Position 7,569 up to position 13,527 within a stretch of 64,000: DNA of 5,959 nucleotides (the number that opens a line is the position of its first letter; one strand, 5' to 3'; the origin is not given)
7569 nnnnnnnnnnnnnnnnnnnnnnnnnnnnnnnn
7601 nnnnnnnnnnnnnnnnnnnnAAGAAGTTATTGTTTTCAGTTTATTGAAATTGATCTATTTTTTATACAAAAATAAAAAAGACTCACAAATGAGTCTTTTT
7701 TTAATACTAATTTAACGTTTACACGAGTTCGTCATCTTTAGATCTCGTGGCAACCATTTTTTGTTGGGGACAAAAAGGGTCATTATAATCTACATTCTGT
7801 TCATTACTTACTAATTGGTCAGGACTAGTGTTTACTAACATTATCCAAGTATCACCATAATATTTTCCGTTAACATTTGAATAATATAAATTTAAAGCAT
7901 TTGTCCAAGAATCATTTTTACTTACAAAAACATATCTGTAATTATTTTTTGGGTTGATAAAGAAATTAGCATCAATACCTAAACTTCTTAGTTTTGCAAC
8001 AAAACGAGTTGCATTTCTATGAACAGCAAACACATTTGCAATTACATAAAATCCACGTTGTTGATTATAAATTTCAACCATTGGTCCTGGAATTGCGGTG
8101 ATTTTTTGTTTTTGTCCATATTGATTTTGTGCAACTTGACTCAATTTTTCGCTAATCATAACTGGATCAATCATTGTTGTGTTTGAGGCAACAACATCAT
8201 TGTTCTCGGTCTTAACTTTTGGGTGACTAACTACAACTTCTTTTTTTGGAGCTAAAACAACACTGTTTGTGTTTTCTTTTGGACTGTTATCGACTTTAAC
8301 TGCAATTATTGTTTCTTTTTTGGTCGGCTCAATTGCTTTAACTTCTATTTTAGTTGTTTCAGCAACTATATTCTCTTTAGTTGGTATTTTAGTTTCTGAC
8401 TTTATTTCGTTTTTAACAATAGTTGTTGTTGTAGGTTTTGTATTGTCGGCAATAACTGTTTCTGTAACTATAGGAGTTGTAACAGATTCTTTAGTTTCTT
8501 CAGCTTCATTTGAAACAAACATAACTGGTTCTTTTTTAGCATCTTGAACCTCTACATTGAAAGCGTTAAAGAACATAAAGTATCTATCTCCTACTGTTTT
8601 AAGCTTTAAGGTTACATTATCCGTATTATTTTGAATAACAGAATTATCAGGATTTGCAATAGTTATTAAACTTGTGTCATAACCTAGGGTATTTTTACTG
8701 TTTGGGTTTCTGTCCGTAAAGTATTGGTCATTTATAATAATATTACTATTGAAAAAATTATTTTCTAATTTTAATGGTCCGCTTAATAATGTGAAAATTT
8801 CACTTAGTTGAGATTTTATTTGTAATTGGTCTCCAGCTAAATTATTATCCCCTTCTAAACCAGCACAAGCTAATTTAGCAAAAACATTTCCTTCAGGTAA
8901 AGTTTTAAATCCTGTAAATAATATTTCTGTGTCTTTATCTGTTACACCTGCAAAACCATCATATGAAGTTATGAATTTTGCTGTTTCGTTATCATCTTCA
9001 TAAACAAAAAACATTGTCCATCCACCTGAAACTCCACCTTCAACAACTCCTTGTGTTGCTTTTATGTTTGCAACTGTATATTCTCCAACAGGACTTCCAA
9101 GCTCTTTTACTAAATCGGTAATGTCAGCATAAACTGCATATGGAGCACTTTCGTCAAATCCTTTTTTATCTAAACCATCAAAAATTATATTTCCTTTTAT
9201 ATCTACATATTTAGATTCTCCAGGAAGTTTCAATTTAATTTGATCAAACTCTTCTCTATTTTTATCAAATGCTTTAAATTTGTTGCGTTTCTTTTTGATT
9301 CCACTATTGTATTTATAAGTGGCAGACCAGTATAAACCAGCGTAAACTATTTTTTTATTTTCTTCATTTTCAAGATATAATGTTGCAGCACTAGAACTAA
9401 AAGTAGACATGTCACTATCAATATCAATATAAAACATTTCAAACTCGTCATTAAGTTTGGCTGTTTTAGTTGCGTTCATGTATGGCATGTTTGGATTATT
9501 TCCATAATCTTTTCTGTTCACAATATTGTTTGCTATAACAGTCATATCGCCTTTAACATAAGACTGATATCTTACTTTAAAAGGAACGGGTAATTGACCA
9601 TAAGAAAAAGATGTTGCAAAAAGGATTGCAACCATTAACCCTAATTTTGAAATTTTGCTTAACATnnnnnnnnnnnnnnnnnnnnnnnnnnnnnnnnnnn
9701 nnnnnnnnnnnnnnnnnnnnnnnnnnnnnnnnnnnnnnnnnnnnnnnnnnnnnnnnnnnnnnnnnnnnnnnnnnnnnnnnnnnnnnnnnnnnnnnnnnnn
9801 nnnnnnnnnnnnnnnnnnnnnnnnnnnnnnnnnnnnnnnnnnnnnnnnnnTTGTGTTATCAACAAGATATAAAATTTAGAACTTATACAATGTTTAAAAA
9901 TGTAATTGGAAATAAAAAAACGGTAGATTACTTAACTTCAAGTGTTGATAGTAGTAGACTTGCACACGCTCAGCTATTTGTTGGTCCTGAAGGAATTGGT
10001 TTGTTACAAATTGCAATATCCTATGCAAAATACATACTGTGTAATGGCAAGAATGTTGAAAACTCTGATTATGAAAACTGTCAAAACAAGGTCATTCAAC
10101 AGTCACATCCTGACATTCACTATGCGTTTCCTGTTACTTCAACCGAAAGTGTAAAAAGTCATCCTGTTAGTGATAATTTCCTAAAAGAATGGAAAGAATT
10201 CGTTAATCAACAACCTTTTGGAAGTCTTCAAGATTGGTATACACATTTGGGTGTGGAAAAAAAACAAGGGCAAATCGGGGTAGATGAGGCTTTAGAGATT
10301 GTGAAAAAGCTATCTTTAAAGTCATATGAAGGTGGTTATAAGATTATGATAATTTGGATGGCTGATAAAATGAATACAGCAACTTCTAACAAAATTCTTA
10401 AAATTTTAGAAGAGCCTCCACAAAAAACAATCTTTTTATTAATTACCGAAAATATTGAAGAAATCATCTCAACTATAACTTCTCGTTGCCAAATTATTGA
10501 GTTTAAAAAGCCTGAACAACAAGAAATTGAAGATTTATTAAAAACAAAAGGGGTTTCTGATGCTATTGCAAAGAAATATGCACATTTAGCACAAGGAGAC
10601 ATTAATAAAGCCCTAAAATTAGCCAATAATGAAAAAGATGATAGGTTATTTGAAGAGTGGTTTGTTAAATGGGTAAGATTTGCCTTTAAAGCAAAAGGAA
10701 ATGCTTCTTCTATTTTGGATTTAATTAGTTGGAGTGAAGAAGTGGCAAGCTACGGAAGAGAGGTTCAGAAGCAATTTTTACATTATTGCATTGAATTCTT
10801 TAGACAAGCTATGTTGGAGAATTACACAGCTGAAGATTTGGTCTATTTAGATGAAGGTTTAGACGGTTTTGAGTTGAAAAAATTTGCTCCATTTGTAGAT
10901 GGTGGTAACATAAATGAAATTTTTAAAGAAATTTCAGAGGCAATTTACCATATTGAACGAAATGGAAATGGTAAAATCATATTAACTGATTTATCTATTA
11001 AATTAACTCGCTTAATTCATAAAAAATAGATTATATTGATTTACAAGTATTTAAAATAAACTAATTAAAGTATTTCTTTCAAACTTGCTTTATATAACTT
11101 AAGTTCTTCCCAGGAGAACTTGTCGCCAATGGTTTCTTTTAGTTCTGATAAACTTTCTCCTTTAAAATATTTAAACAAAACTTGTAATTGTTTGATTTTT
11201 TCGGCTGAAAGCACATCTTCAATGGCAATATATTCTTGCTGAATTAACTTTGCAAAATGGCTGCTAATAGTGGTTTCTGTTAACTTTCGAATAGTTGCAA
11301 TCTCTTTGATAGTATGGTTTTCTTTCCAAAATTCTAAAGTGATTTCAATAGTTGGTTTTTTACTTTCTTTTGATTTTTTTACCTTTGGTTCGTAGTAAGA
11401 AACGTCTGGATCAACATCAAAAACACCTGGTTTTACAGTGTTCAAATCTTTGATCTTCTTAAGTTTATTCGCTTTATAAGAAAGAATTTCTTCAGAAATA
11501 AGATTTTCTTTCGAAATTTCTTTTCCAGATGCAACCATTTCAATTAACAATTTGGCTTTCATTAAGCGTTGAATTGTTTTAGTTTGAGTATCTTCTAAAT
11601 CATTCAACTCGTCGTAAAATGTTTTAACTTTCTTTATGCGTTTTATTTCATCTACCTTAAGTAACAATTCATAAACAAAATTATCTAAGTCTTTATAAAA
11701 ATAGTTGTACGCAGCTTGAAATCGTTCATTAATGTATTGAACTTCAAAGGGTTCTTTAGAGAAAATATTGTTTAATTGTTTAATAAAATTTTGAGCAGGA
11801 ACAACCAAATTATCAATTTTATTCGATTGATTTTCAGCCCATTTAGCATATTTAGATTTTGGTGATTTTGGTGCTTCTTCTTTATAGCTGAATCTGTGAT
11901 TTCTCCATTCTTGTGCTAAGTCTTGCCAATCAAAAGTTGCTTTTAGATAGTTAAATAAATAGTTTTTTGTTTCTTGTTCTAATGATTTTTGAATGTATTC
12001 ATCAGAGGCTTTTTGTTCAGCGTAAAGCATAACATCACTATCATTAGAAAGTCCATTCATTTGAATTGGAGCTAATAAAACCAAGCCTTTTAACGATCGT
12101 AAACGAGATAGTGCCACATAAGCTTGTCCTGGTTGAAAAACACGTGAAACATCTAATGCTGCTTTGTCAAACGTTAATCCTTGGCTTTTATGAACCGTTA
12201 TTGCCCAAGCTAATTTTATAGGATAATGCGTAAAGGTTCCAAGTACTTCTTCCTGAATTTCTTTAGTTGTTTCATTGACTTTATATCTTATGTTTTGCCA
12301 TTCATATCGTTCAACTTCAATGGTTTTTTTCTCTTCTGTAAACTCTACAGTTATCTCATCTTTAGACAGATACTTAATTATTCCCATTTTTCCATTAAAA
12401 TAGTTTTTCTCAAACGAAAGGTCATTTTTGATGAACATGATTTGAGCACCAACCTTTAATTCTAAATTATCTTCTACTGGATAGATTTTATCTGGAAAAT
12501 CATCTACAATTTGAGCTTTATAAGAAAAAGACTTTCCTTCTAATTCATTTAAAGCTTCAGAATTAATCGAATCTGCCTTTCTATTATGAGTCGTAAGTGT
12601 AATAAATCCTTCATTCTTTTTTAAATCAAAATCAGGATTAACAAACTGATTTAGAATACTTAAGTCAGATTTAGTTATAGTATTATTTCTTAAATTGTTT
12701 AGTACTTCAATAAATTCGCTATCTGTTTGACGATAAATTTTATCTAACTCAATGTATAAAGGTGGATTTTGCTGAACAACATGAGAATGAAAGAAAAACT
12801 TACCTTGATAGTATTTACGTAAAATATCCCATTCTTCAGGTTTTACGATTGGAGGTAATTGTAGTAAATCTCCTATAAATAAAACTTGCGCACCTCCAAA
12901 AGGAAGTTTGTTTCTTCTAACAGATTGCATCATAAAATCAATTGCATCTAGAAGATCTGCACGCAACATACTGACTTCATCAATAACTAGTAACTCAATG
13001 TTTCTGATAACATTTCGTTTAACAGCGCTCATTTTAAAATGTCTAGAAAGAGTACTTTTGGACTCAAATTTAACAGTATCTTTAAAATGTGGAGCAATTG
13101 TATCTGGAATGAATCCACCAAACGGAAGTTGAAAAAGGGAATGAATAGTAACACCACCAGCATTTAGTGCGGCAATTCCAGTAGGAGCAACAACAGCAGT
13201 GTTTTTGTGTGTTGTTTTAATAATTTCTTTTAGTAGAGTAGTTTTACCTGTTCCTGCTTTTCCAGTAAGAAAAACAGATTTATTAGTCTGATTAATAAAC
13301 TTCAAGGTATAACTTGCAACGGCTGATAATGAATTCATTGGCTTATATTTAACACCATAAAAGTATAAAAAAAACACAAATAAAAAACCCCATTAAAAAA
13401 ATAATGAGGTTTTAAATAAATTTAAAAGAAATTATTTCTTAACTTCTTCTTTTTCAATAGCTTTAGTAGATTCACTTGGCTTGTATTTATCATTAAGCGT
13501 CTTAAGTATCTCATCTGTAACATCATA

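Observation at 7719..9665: SprB head domain reused in a SPOR-tailed protein with no T9SS signal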

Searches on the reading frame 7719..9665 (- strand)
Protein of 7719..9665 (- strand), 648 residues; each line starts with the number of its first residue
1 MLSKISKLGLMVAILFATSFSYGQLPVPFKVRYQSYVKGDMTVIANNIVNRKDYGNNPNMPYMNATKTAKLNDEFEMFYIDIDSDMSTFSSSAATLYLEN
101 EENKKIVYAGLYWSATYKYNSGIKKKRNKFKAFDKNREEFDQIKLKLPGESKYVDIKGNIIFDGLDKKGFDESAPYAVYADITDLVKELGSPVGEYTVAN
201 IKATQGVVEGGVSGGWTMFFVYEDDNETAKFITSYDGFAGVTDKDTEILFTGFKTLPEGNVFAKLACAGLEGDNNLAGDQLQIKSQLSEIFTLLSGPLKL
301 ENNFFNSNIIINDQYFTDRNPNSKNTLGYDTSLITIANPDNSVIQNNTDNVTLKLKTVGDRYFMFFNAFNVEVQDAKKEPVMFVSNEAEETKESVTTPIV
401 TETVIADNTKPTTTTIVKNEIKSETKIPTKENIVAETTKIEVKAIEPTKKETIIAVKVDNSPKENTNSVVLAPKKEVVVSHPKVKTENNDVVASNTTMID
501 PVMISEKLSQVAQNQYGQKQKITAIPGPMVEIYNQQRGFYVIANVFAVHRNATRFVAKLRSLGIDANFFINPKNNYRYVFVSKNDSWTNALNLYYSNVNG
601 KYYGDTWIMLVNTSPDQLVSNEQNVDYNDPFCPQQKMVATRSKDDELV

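Call 3: search_protein_families(library=pfam, proteins=[window:7719-9665:-], max_evalue=1)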
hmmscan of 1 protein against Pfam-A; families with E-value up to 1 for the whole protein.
window:7719-9665:- (648 aa): 1 family
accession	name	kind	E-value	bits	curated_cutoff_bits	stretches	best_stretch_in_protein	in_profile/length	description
PF05036.18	SPOR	-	0.041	14.6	21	1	537-579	3-47/76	SPOR domain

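Call 4: search_protein_families(library=ncbifam, proteins=[window:7719-9665:-], max_evalue=1)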
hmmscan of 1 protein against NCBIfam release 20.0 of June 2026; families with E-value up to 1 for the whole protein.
window:7719-9665:- (648 aa): 0 families

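Call 8: find_homologous_proteins(query=window:7719-9665:-)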
Query window:7719-9665:- (648 aa): 624 proteins with E <= 0.001 among 8000 candidates; the best 120 are listed.
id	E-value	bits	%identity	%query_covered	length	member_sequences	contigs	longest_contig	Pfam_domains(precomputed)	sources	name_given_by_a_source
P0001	0.0e+0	1323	92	100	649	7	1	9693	-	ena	-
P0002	0.0e+0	1315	92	100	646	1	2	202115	-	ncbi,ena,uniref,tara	ncbi:hypothetical protein [uncultured Flavobacterium sp.]|uniref:hypothetical protein n=1 Tax=uncult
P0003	0.0e+0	1286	89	100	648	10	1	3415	-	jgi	jgi:hypothetical protein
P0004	0.0e+0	1255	87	100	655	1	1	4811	-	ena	-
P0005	0.0e+0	1235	85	100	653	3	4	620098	-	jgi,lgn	jgi:hypothetical protein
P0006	0.0e+0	1220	84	100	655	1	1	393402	-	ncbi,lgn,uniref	ncbi:hypothetical protein [uncultured Flavobacterium sp.]|uniref:hypothetical protein n=1 Tax=uncult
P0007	0.0e+0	1209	84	100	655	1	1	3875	-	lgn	-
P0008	0.0e+0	1199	84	98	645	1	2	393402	-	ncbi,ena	-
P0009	0.0e+0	1188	84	98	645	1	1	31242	-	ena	-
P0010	0.0e+0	1183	84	98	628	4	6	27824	-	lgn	-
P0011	0.0e+0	1173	84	98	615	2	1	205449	-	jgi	jgi:hypothetical protein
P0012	0.0e+0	1168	83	98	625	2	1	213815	-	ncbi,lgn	-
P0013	0.0e+0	1163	82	100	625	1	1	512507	-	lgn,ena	-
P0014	0.0e+0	1161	82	100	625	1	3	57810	-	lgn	-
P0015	0.0e+0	1161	82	100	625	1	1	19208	-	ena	-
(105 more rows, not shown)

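Call 11: find_related_loci(query=window:7719-9665:-, collection=genome_contigs, flank=6000)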
Query window:7719-9665:- (648 aa) in genome_contigs; peptide patterns used: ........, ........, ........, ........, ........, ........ (x = any residue, [..] = any of these).
108 stretches matched a pattern; 30 encode a relative of the query (tblastn E <= 1e-3); 27 distinct loci.
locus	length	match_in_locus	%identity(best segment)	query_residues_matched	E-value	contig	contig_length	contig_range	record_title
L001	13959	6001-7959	86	1-648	0e+0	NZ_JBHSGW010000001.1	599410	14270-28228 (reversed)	Flavobacterium ponti strain CCUG 58402 velvet_auto_127_1, whole genome shotgun sequence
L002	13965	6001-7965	84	1-648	0e+0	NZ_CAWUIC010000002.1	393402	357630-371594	MAG: uncultured Flavobacterium sp. isolate SRR17458625_maxbin2_4_1705322976 ERZ21854034.11, whole genome shotgun sequenc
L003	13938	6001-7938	92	1-648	0e+0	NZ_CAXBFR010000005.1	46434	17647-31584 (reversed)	MAG: uncultured Flavobacterium sp. isolate ERR2762143_concoct_134 ERZ3422215.355, whole genome shotgun sequence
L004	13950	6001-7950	93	1-648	0e+0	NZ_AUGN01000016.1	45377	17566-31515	Flavobacterium gelidilacus DSM 15343 G507DRAFT_scaffold00013.13_C, whole genome shotgun sequence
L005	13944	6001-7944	89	1-648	0e+0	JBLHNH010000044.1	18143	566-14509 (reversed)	MAG: Flavobacterium sp. isolate 3300055726_80 Ga0535650_0004406, whole genome shotgun sequence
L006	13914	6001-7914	63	1-645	0e+0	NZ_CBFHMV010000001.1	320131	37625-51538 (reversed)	MAG: Flavobacterium sp. isolate AGTU_45_bin_2_strict AGTU_45_bin_2_strict_c1, whole genome shotgun sequence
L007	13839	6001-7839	83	13-648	0e+0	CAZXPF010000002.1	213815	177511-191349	MAG TPA_asm: uncultured Flavobacterium sp. isolate binchicken_co214_359 genome assembly, contig: NODE_22_length_213815_c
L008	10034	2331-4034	46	1-612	6e-159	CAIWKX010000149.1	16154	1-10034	MAG: uncultured Bacteroidetes bacterium isolate C24_bin-1519 genome assembly, contig: bin-1519:149/295, whole genome sho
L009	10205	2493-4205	46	1-612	2e-159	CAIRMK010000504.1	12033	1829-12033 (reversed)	MAG: uncultured Bacteroidetes bacterium isolate F14_bin-0845 genome assembly, contig: bin-0845:504/570, whole genome sho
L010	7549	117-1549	54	7-612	8e-117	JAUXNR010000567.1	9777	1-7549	MAG: Flavobacterium sp. isolate C1_maxbin.026 C1_k141_103224, whole genome shotgun sequence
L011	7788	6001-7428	54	19-612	8e-112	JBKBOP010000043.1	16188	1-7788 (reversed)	MAG: Flavobacterium sp. isolate 21H_023.bin.28 NODE_48_length_16188_cov_13.952641, whole genome shotgun sequence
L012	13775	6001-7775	53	4-609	2e-111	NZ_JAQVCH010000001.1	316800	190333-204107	MAG: Flavobacterium sp. isolate STD2_84 NODE_26_length_316800_cov_5.577949_Sandtown_D2, whole genome shotgun sequence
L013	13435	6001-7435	53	10-612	1e-107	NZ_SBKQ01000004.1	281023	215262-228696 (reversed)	Flavobacterium piscinae strain ICH-30 NODE_4_length_281023_cov_166, whole genome shotgun sequence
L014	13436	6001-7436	53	2-612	6e-107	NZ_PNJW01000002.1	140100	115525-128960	MAG: Flavobacterium sp. isolate WM.006 WM_1000020_140100, whole genome shotgun sequence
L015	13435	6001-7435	53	2-612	7e-107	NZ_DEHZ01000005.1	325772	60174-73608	MAG: Flavobacterium sp. UBA2787 UBA2787_contig_563, whole genome shotgun sequence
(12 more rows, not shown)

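Call 15: search_solved_structures(query=A1, max_evalue=1, show_alignments=2)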
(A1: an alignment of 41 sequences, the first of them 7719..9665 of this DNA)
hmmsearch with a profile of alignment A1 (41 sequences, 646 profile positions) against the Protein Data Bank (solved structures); distinct sequences matched with E-value up to 1: 0.

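Call 24: predict_structure(alignment_id=A1)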
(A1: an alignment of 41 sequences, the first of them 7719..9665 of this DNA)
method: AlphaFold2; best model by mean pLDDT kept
length: 648 residues; sequences in the alignment: 41
mean_pLDDT: 61.7   pTM: 0.54
mean pLDDT of the five models: 61.7, 61.3, 61.2, 56.9, 55.1
residues with pLDDT >= 90: 40; 70-90: 234; 50-70: 198; < 50: 176
segments of 3 or more residues with pLDDT < 50: 18-24, 254-258, 273-278, 379-498, 621-648
pLDDT, mean of each block of 10 residues (from residue 1): 57 54 49 75 84 66 53 72 83 88 87 80 55 68 93 92 68 77 90 92 73 79 81 66 62 53 72 48 73 63 61 72 62 72 67 65 63 55 39 30 26 28 29 26 26 24 26 27 27 40 75 63 71 79 69 72 78 74 83 66 68 71 41 35 40
secondary structure, 60 per line:
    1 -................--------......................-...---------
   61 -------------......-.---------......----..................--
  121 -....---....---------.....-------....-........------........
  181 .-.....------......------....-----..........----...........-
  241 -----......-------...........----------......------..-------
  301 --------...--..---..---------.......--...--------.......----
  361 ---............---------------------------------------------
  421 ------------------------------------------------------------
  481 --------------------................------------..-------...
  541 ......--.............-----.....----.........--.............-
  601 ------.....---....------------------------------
elements in order: H2-17 E26-47 E49-51 E74-79 E91-96 E104-118 E122-125 E129-132 E142-146 E154-157 E159-163 E173-181 H183-187 E194-199 E206-209 E215-224 E229-239 E246-251 E259-269 E280-285 E309-311 E330-336 E350-356 E364-375 H501-516 E538-546 H549-561 E567-571 E576-584 H587-599 E607-611 H615-618

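Call 27: fold_search(model_id=the predicted structure, library=pdb)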
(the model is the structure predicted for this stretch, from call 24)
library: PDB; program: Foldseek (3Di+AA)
matches with E <= 10: 715; with E <= 0.001: 4
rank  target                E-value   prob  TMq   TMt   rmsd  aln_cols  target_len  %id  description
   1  2vvf_A                1.5e-05  0.99  0.15  0.27  13.8       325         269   12  Crystal structure of the major capsid protein P2 from Bacteriophage PM2 (released 2008-09-16)
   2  3j31_A                3.1e-04  0.82  0.14  0.23  13.6       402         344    7  Life in the extremes: atomic structure of Sulfolobus Turreted Icosahedral Virus (released 2013-05-01)
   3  6q5u_D                4.1e-04  0.66  0.13  0.19  23.5       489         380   10  High resolution electron cryo-microscopy structure of the bacteriophage PR772 (released 2019-06-19)
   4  6q5u_L                4.3e-04  0.69  0.14  0.19  24.4       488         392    9  High resolution electron cryo-microscopy structure of the bacteriophage PR772 (released 2019-06-19)
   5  7qx7                  1.2e-03  0.77  0.14  0.14  19.8       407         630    8  mosquitocidal Cry11Aa-F17Y determined at pH 7 from naturally-occurring nanocrystals by Serial femtosecond crystallograph (released 2022-07-27)
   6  4h3w_B                1.5e-03  0.63  0.12  0.22  20.7       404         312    7  Crystal structure of a putative secreted protein (BDI_1231) from Parabacteroides distasonis ATCC 8503 at 2.00 A resolu (released 2012-11-14)
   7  7zgn_B                1.5e-03  0.54  0.15  0.17  16.7       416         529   12  Plant/insect N-glycan active PNGase (released 2022-09-07)
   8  7qx6                  1.7e-03  0.69  0.14  0.15  19.1       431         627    7  mosquitocidal Cry11Aa-E583Q determined at pH 7 from naturally-occurring nanocrystals by Serial femtosecond crystallograp (released 2022-07-27)
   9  7zgn_A                1.8e-03  0.51  0.14  0.16  17.6       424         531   10  Plant/insect N-glycan active PNGase (released 2022-09-07)
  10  8k1b_A                1.8e-03  0.41  0.10  0.21  17.6       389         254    8  SID1 transmembrane family member 1 (released 2024-07-10)
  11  8hhe_A                2.4e-03  0.18  0.11  0.11  21.6       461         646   10  Crystal structure of Cry5B from Bacillus thuringiensis at 4.5 A resolution (released 2022-12-07)
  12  5ta1                  2.5e-03  0.80  0.14  0.14  16.9       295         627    8  Crystal structure of BuGH86wt (released 2017-09-13)
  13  4ind_A                2.5e-03  0.13  0.09  0.14  26.2       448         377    9  The Triple Jelly Roll Fold and Turret Assembly in an Archaeal Virus (released 2013-01-23)
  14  5ta5_A                2.8e-03  0.84  0.14  0.14  16.8       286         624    8  Crystal structure of BuGH86wt in complex with neoagarooctaose (released 2017-09-13)
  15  3j31_P                3.1e-03  0.54  0.11  0.17  18.1       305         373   10  Life in the extremes: atomic structure of Sulfolobus Turreted Icosahedral Virus (released 2013-05-01)
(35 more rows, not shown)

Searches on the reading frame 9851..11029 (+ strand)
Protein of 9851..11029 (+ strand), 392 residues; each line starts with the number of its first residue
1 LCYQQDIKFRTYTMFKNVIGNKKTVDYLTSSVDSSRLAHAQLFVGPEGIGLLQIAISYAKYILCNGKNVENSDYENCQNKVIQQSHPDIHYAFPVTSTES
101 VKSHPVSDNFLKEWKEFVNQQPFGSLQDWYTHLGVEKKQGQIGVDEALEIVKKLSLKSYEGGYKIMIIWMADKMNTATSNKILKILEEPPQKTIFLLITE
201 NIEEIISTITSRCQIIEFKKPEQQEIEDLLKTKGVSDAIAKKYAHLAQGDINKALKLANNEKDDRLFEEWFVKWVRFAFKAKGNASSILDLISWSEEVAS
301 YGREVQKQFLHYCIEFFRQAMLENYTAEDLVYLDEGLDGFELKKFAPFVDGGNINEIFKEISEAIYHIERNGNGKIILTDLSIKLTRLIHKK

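Call 63: search_protein_families(library=pfam, proteins=[window:9851-11029:+], max_evalue=0.001)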
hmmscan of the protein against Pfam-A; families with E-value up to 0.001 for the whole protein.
window:9851-11029:+ (392 aa): 1 family
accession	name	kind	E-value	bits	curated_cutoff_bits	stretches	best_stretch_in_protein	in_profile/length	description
PF13177.12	DNA_pol3_delta2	-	3.1e-41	141.5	27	1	21-221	2-160/161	DNA polymerase III, delta subunit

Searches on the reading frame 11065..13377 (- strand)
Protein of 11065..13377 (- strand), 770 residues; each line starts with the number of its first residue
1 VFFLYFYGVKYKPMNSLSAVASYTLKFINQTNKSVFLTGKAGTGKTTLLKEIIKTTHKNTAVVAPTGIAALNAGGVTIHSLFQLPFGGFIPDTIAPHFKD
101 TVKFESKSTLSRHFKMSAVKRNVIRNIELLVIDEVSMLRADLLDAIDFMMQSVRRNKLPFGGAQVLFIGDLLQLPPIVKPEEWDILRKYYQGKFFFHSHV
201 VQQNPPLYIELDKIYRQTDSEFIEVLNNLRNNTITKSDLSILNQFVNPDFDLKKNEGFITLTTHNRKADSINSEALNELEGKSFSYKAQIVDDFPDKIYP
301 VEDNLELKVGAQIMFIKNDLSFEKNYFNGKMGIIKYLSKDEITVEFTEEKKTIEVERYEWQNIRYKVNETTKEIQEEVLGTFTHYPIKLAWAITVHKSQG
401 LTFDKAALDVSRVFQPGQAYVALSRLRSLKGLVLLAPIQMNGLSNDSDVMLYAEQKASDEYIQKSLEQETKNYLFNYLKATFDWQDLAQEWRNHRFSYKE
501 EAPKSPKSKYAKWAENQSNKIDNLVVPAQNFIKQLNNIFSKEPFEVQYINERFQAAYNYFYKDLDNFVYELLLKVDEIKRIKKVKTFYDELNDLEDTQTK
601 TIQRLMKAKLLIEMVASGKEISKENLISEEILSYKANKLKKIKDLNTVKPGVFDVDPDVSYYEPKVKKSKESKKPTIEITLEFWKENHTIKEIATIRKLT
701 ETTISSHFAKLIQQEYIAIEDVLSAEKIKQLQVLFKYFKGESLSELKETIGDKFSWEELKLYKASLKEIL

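Call 63: search_protein_families(library=pfam, proteins=[window:11065-13377:-], max_evalue=0.001)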
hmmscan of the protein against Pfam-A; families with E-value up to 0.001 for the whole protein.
window:11065-13377:- (770 aa): 11 families
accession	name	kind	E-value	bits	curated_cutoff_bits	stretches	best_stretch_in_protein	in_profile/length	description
PF05970.20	PIF1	-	7e-30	104.7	25.9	1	28-236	18-219/223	PIF1-like helicase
PF14493.12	HTH_40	-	1.8e-20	73.4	27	1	676-762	1-88/89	Helix-turn-helix domain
PF13604.12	AAA_30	-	1.1e-13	51.8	27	1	27-235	13-174/191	AAA domain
PF13245.12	AAA_19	-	6.5e-13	49.5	25.1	1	31-177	10-132/134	AAA domain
PF13401.12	AAA_22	-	3.2e-08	34.4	27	1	30-166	3-119/130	AAA domain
PF01443.25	Viral_helicase1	-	5.8e-07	30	21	0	344-427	132-221/228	Viral superfamily 1 RNA helicase core domain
PF12775.13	AAA_7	-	0.00028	20.9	25.8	1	21-62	22-63/181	P-loop containing dynein motor region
PF01022.26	HTH_5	-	0.00032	21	22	0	685-717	13-45/47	Bacterial regulatory protein, arsR family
PF13191.12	AAA_16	-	0.00033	21.7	32.6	1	33-69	25-61/167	AAA ATPase domain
PF13479.12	AAA_24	-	0.00036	20.9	27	0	32-150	2-88/195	AAA domain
PF02367.23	TsaE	-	0.00081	19.8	26.6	1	27-66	14-55/128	Threonylcarbamoyl adenosine biosynthesis protein TsaE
